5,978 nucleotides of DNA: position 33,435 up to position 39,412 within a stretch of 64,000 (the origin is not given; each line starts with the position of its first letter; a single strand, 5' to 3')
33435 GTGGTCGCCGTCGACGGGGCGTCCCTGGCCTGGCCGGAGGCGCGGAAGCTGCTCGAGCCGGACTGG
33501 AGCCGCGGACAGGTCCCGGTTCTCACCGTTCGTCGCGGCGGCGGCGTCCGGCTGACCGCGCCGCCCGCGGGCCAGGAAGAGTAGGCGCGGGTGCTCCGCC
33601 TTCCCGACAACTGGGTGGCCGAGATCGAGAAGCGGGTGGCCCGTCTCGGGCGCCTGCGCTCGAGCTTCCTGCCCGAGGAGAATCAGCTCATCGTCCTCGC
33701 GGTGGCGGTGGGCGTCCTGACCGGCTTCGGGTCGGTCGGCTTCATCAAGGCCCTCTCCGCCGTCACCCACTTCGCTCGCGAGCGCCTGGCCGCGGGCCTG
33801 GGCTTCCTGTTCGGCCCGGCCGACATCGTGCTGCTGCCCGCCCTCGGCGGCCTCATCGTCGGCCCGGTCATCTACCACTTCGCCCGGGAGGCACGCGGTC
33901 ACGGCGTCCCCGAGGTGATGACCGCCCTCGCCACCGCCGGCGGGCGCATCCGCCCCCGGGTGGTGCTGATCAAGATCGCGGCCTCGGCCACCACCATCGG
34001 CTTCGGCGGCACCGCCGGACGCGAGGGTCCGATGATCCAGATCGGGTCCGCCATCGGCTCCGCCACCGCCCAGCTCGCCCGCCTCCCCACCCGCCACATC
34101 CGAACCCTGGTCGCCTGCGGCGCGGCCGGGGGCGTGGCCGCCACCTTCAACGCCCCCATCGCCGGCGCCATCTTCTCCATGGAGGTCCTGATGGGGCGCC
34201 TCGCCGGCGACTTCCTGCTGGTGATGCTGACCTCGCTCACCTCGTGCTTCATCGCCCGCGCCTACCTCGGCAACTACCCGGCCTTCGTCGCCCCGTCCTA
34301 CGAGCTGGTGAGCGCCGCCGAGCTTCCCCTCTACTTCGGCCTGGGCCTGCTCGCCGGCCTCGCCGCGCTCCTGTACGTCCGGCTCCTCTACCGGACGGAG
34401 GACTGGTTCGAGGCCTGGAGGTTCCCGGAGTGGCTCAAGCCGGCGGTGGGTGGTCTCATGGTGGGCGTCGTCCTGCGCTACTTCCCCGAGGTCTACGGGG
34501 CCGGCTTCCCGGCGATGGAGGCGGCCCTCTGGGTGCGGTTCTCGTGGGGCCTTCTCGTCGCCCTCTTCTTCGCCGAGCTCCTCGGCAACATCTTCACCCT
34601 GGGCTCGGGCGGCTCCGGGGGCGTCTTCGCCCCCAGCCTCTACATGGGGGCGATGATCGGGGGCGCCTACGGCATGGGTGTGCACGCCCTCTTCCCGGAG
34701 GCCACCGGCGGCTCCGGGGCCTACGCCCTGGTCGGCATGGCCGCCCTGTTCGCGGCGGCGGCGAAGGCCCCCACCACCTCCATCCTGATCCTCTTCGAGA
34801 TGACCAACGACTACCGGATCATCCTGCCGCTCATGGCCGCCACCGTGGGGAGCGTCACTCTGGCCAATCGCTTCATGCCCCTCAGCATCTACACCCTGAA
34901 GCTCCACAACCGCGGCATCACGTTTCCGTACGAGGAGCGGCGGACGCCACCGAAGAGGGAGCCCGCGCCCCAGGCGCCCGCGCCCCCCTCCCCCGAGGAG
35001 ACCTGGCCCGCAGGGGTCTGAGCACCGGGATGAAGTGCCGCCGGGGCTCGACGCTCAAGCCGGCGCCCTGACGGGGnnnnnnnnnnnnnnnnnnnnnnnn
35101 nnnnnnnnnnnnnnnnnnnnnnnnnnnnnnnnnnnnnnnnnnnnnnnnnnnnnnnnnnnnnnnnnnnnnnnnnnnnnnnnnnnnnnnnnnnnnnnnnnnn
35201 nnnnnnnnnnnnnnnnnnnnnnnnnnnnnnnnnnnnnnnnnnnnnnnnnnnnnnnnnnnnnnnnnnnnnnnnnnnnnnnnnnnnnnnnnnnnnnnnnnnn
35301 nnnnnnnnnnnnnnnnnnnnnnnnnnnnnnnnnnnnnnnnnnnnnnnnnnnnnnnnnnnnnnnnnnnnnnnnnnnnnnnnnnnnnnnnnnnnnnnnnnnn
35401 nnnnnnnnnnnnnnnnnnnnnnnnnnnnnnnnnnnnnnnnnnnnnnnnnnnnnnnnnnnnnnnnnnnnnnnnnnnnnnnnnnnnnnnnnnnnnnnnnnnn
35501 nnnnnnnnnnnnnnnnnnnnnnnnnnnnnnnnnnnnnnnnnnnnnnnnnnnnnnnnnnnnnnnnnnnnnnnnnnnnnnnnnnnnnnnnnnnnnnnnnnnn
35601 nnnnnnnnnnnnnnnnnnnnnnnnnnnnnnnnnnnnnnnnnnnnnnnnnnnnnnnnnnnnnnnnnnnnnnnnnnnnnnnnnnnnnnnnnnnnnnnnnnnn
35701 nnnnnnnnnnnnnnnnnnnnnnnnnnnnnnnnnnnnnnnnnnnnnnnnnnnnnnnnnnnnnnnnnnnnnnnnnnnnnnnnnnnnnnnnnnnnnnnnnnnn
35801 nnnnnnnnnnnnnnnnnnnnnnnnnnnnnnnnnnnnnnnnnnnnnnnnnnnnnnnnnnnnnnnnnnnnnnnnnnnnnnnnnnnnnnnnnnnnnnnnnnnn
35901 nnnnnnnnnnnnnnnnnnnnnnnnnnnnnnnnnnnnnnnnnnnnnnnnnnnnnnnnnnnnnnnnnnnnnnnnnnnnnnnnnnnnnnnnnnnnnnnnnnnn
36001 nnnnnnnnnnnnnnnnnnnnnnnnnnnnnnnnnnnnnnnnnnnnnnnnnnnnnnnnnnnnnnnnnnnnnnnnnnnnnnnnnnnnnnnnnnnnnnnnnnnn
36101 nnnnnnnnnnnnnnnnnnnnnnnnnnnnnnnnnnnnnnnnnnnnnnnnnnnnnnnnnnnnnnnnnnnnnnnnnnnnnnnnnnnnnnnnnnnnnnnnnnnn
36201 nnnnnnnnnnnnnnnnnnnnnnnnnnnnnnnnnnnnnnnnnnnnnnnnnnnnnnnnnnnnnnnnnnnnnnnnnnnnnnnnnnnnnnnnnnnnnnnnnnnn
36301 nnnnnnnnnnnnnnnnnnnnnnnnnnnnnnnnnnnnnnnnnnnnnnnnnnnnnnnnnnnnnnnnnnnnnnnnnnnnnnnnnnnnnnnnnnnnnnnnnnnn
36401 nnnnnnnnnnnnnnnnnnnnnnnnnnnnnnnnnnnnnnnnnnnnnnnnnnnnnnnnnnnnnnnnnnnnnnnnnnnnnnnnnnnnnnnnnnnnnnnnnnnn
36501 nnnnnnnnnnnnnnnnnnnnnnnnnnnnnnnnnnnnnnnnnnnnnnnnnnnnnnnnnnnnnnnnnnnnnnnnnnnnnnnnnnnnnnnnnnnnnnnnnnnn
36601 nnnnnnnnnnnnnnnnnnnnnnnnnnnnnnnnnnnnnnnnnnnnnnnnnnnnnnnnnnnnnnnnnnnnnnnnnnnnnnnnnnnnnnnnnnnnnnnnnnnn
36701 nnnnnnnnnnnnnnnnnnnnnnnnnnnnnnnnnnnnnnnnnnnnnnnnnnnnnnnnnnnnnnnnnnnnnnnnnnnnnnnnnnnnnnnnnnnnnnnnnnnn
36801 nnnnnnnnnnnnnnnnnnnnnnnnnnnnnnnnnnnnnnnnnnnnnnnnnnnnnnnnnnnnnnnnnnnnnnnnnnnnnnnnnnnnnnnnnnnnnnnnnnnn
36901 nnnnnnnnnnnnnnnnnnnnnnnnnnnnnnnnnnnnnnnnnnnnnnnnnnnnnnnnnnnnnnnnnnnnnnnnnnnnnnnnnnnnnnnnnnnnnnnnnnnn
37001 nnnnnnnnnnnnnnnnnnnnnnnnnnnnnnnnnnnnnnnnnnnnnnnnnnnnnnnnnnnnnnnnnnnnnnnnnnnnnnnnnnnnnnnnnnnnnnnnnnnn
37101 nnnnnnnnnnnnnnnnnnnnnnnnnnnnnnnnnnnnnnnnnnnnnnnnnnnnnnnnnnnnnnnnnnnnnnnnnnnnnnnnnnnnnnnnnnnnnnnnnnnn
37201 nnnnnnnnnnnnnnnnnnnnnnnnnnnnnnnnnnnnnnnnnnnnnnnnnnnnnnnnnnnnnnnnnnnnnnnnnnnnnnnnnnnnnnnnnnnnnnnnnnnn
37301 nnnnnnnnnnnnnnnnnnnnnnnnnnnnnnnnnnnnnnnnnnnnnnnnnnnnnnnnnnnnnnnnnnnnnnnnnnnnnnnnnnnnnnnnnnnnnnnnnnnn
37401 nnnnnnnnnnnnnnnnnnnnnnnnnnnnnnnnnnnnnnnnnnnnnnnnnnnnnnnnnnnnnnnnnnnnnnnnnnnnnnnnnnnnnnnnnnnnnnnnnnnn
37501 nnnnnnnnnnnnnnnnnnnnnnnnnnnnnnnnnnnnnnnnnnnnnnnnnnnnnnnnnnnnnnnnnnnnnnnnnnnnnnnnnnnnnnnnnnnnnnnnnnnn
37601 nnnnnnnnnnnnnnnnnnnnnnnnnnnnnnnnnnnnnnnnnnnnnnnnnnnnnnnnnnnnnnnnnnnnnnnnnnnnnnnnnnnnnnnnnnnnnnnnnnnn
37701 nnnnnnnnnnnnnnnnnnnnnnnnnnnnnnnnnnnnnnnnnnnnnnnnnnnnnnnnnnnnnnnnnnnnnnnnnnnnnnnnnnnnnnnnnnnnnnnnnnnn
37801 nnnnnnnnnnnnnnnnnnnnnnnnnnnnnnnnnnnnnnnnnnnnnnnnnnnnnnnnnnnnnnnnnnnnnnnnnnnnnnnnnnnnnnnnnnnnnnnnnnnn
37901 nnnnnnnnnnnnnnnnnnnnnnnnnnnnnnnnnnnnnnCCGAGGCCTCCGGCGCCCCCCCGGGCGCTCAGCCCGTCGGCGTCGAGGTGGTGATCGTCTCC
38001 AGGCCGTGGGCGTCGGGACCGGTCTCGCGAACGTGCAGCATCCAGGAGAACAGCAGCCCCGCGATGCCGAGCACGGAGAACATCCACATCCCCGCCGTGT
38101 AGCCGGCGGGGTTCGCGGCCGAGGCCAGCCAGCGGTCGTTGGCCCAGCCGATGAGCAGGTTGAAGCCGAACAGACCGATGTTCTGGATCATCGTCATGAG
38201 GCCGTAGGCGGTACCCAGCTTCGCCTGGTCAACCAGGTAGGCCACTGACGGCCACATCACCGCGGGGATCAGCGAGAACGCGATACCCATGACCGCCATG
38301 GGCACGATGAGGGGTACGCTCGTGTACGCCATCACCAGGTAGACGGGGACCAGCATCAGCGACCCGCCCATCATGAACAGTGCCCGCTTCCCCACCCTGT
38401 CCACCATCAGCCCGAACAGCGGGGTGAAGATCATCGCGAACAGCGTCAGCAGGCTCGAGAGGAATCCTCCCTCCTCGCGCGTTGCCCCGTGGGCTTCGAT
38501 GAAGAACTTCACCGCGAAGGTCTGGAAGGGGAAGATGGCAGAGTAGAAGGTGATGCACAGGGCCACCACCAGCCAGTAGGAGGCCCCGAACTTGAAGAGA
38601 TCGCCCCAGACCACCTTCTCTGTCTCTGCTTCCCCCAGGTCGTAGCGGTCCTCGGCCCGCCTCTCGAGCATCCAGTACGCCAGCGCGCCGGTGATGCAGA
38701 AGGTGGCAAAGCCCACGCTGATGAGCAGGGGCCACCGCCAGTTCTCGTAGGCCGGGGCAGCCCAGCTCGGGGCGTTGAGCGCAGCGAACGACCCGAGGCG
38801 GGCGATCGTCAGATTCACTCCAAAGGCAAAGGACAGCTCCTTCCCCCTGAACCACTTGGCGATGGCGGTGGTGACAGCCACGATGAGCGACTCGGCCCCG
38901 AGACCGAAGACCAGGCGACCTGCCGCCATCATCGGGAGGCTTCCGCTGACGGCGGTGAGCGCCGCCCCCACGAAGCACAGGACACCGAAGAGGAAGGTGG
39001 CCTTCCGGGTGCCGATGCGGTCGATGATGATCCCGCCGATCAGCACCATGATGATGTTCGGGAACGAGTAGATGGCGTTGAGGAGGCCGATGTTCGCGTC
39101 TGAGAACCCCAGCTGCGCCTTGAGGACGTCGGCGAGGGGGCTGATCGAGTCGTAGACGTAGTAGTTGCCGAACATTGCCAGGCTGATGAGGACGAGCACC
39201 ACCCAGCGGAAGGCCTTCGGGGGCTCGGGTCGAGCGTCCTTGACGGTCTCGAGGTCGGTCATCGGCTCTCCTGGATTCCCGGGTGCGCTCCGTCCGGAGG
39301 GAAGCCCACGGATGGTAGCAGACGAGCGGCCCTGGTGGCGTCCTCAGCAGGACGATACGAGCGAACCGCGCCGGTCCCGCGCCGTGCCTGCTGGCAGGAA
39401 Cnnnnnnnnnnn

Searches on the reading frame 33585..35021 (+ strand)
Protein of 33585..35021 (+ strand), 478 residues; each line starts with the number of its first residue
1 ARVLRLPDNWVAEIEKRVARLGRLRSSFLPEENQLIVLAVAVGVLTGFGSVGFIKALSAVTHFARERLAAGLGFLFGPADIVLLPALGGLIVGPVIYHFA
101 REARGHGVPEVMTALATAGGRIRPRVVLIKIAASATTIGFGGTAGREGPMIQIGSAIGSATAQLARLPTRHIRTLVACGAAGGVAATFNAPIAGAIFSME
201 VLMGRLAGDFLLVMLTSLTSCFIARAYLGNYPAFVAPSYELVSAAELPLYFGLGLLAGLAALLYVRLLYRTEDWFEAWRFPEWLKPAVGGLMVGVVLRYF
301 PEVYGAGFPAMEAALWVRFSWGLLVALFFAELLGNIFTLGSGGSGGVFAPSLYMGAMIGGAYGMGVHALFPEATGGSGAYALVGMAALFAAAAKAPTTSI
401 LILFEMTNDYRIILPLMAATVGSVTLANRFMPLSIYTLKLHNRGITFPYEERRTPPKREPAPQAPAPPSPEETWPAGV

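Call 48: search_protein_families(library=pfam, proteins=[window:33585-35021:+], max_evalue=0.00001)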
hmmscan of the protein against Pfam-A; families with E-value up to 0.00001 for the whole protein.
window:33585-35021:+ (478 aa): 1 family
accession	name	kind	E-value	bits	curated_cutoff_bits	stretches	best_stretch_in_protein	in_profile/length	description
PF00654.25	Voltage_CLC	-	3.1e-95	319.7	24.8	1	88-427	1-345/346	Voltage gated chloride channel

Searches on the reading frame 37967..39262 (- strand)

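Call 69: search_protein_families(library=pfam, proteins=[window:37967-39262:-], max_evalue=0.01)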
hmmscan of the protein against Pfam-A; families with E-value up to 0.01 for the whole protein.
window:37967-39262:- (431 aa): 5 families
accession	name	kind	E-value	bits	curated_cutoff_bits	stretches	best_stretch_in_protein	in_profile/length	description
PF07690.21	MFS_1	-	6.7e-41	140.8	33.4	2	27-245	2-223/347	Major Facilitator Superfamily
PF00083.30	Sugar_tr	-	5.2e-07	29.3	22.3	1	33-193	31-188/452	Sugar (and other) transporter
PF01306.25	LacY_symp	-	9.8e-07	28.3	24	1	223-322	10-102/413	LacY proton/sugar symporter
PF13347.12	MFS_2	-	4.1e-06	26.1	27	1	193-361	187-367/427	MFS/sugar transport protein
PF12832.13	MFS_1_like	-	2.4e-05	24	25.2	1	39-359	17-345/373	MFS_1 like family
